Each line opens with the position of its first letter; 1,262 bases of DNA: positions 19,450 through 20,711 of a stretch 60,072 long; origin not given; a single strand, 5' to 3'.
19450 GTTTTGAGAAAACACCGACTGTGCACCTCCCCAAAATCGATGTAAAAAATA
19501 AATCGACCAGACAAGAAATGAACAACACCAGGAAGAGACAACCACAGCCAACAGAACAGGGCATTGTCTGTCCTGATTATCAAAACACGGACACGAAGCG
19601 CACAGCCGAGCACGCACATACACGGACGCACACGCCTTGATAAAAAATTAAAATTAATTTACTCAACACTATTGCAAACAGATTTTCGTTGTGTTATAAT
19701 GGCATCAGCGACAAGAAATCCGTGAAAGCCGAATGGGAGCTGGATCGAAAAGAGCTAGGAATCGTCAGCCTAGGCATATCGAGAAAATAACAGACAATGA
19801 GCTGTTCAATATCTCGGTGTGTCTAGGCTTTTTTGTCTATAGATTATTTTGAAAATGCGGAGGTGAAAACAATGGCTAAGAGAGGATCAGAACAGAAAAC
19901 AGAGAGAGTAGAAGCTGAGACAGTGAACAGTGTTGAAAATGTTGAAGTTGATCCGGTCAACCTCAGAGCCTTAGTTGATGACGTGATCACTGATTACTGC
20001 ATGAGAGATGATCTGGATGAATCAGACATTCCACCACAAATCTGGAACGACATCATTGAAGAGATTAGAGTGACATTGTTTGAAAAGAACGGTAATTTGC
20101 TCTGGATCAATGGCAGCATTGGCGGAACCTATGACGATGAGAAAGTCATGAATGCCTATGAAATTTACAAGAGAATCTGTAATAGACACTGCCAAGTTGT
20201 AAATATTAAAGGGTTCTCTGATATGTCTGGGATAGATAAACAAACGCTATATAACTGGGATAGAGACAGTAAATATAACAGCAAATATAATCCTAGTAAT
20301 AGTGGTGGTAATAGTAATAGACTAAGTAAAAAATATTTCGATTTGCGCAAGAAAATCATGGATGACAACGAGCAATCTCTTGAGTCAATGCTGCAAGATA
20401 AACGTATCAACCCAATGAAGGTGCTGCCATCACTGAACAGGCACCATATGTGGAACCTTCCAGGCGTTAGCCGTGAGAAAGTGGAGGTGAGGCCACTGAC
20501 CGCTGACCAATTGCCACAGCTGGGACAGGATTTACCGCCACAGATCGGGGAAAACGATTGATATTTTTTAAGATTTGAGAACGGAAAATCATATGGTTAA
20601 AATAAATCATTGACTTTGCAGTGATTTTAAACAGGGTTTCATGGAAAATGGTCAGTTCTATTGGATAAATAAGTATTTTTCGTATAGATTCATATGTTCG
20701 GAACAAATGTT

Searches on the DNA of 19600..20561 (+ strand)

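Call 6: search_rna_families(source=window, start=19600, end=19900, threshold=evalue, max_evalue=10, show_alignments=3)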
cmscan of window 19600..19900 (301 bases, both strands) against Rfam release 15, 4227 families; matches with E-value up to 10: 3.
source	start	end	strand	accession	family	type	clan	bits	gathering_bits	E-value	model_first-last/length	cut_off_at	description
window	19609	19684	-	RF02367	Yfr20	Gene; sRNA;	-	14.8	44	2.9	1-89/89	no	Cyanobacterial functional RNA 20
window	19600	19684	-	RF01295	SCARNA7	Gene; snRNA; snoRNA; scaRNA;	-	10.1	65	1.5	50-142/330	3'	Small Cajal body-specific RNA 7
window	19803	19876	+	RF00140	Alpha_RBS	Cis-reg;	-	10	38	5.7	4-82/110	no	Alpha operon ribosome binding site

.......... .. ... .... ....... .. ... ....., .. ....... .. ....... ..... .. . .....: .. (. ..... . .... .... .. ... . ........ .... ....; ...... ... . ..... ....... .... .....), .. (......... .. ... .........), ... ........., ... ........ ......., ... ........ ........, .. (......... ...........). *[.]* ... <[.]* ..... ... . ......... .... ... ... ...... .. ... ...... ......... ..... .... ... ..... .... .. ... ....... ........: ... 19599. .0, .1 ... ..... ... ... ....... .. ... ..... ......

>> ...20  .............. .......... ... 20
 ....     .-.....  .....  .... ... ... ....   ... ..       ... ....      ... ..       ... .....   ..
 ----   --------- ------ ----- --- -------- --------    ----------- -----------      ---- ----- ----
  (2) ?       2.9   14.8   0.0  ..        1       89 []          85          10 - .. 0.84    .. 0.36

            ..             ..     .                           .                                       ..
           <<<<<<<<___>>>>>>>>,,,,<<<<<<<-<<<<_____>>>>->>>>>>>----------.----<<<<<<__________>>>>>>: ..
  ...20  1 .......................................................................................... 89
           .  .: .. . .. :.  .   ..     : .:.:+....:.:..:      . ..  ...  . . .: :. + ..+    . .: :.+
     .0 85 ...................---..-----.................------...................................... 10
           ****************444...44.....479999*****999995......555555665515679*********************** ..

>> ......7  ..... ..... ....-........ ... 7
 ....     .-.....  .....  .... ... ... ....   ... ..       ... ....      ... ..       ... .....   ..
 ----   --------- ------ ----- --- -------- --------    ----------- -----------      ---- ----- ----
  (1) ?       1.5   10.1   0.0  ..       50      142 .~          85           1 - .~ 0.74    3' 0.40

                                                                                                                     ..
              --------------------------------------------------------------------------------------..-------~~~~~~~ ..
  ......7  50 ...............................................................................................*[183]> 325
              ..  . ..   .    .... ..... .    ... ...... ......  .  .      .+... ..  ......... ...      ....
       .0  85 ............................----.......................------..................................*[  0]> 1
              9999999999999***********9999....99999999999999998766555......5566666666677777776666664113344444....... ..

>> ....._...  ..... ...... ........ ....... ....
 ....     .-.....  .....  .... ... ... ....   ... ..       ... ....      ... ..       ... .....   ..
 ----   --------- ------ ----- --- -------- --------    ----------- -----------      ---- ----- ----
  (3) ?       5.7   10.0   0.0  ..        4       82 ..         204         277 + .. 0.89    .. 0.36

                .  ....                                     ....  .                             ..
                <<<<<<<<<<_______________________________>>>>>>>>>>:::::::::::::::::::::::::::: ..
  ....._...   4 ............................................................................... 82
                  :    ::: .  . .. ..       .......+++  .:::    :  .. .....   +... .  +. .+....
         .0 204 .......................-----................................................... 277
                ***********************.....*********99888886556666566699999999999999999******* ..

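Call 31: search_rna_families(sources=[L048, L050, L052, L053, L055, L056, L058, L059, L060], threshold=evalue, max_evalue=0.01)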
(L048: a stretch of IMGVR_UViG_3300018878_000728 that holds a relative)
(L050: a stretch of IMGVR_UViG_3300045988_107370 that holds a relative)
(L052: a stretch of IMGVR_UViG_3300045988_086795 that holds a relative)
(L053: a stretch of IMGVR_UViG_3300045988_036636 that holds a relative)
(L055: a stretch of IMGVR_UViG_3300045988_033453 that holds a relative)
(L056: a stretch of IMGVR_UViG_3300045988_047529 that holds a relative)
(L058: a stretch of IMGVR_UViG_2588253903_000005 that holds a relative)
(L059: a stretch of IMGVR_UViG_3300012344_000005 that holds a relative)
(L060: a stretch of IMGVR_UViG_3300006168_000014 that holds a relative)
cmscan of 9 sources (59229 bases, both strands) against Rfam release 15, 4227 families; matches with E-value up to 0.01: 22.
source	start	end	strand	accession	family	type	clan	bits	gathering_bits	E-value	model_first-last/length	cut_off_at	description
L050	4559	4640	+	RF03100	RAGATH-27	Gene; sRNA;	-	77.1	76.1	8.3e-09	1-86/86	no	RAGATH-27 RNA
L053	5167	5238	+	RF00005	tRNA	Gene; tRNA;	CL00001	67.5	29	1.4e-12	1-71/71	no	tRNA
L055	5342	5413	+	RF00005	tRNA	Gene; tRNA;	CL00001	67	29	1.9e-12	1-71/71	no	tRNA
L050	6466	6539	+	RF00005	tRNA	Gene; tRNA;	CL00001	66.9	29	2.1e-12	1-71/71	no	tRNA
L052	5914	5987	+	RF00005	tRNA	Gene; tRNA;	CL00001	66.9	29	2.1e-12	1-71/71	no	tRNA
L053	5259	5330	+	RF00005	tRNA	Gene; tRNA;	CL00001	66.2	29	3.3e-12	1-71/71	no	tRNA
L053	4999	5072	+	RF00005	tRNA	Gene; tRNA;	CL00001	64.5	29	9.6e-12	1-71/71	no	tRNA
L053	5341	5423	+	RF00005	tRNA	Gene; tRNA;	CL00001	62.3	29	3.9e-11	1-71/71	no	tRNA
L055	1023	1092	-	RF02276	Hammerhead_II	Gene; ribozyme;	CL00010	62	37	1.9e-10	1-66/66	no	Hammerhead ribozyme (type II)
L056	5372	5443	+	RF00005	tRNA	Gene; tRNA;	CL00001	62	29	4.7e-11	1-71/71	no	tRNA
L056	973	1042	-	RF02276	Hammerhead_II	Gene; ribozyme;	CL00010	62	37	1.9e-10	1-66/66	no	Hammerhead ribozyme (type II)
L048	4981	5052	+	RF00005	tRNA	Gene; tRNA;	CL00001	61.9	29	5e-11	1-71/71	no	tRNA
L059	4928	4999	+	RF00005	tRNA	Gene; tRNA;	CL00001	60.8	29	1e-10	1-71/71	no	tRNA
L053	4699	4770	+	RF00005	tRNA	Gene; tRNA;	CL00001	58.6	29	4e-10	1-71/71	no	tRNA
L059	5336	5422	+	RF00005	tRNA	Gene; tRNA;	CL00001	57.1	29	1e-09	1-71/71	no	tRNA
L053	452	520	-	RF02276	Hammerhead_II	Gene; ribozyme;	CL00010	56.9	37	3.9e-09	1-66/66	no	Hammerhead ribozyme (type II)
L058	838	903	-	RF02679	Pistol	Gene; ribozyme;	-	54.4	34.5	3.5e-07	1-68/68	no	Pistol ribozyme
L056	6082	6166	+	RF00005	tRNA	Gene; tRNA;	CL00001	53.6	29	9.5e-09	1-71/71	no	tRNA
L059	5766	5834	+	RF02996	int-alpA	Gene; sRNA;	-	52.9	35.8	3.8e-08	1-71/71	no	int-alpA RNA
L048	5523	5597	+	RF00005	tRNA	Gene; tRNA;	CL00001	49.3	29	1.5e-07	1-71/71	no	tRNA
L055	6432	6500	+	RF02996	int-alpA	Gene; sRNA;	-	46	35.8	2.3e-06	1-71/71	no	int-alpA RNA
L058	197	247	-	RF03160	twister-P1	Gene; ribozyme;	CL00120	40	67.2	2.5e-05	1-68/68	no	type-P1 twister ribozyme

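Call 45: search_dna_similar(query=window:19650-19880:+, collection=phages, mode=distant, max_rows=15, max_evalue=1)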
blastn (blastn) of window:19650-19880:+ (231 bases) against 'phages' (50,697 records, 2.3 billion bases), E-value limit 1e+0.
Records with a match: 2; places in all: 2; records where one place covers at least 80% of the query: 0.
Best place of each record, by identity: 90-95% 2.
By first word of the organism name: Agrobacterium 2.
By host as written in the record: Agrobacterium tumefaciens C58 2.
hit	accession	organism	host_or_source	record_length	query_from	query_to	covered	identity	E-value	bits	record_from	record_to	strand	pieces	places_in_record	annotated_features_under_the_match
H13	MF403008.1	Agrobacterium phage Atu_ph07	Agrobacterium tumefaciens C58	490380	182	207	11%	92.3%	8e-1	39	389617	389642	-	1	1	none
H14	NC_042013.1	Agrobacterium phage Atu_ph07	Agrobacterium tumefaciens C58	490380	182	207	11%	92.3%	8e-1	39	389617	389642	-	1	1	none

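Call 64: search_with_rna_model(model_id=R1, source=L137, max_evalue=10, filters=off, show_alignments=2)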
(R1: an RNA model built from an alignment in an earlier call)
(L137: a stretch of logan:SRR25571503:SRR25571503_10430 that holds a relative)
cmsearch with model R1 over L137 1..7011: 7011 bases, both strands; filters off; matches with E-value up to 10: 16.
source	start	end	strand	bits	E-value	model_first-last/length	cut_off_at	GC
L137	5107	5236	+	146.2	2.7e-32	1-132/132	no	0.45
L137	5170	5232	-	22.9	0.00028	64-128/132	no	0.43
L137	1526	1610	-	12.9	0.052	1-132/132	no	0.4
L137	3419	3488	-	6.4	1.6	1-132/132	no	0.26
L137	4257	4349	+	6.3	1.7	1-132/132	no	0.34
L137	4320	4391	-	6.1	1.9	1-132/132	no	0.38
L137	4607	4721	+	6.1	1.9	1-132/132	no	0.3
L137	4436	4474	+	5.5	2.5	77-115/132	no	0.15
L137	981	1086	+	5.5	2.6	1-132/132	no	0.33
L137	5266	5396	-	5.2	2.9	1-132/132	no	0.43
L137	6014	6107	-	5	3.3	1-132/132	no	0.34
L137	111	174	+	4.2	4.9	1-132/132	no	0.34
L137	3797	3848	+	4.2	4.9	8-59/132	no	0.46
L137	6127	6253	+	3.8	6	1-132/132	no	0.36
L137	3018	3089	-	3.1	9.1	1-132/132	no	0.46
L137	4794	4875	-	2.9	9.7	1-132/132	no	0.33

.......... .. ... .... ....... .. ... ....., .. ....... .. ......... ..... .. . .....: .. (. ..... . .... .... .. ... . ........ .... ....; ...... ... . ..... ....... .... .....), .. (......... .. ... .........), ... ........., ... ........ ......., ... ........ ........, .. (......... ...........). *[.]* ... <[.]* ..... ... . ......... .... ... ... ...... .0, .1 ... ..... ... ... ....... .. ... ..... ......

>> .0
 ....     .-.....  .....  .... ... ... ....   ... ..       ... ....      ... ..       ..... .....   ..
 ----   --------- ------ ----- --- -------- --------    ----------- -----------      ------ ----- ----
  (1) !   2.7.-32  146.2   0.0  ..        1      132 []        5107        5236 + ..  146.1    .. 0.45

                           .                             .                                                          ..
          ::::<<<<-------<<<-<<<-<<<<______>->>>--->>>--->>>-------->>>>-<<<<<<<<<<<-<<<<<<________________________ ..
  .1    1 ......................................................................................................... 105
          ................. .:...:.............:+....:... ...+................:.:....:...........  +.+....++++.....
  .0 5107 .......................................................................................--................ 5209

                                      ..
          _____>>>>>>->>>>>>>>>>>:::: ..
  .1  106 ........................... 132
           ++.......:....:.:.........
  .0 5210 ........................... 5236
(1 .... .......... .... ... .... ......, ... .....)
